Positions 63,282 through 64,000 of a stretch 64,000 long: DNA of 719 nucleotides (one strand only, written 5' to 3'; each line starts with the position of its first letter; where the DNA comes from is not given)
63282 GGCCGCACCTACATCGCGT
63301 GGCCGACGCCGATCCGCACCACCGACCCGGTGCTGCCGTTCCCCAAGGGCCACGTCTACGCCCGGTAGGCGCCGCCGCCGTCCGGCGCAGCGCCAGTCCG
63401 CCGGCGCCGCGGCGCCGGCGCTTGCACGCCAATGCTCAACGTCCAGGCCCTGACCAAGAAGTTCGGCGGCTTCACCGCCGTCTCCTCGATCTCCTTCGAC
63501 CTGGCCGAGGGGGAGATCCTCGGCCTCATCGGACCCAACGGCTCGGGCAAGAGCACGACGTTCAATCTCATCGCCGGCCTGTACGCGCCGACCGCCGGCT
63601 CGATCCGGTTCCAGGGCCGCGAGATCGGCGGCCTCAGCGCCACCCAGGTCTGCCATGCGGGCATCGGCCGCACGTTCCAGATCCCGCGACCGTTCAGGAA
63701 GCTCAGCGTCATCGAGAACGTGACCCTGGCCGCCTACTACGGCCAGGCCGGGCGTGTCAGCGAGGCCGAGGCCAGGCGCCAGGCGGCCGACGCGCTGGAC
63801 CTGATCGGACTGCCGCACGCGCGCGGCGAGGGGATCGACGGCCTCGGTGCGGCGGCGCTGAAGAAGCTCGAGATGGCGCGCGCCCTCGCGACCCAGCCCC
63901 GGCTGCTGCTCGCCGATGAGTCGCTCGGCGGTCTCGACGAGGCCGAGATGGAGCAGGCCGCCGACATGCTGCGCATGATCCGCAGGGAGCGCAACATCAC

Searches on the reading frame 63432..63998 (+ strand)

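Call 44: search_protein_families(library=pfam, proteins=[window:63432-63998:+])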
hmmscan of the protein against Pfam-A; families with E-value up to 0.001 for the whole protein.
window:63432-63998:+ (189 aa): 1 family
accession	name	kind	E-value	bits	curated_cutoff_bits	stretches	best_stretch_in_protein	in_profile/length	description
PF00005.33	ABC_tran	-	1.6e-27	97.2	25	1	18-164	2-135/137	ABC transporter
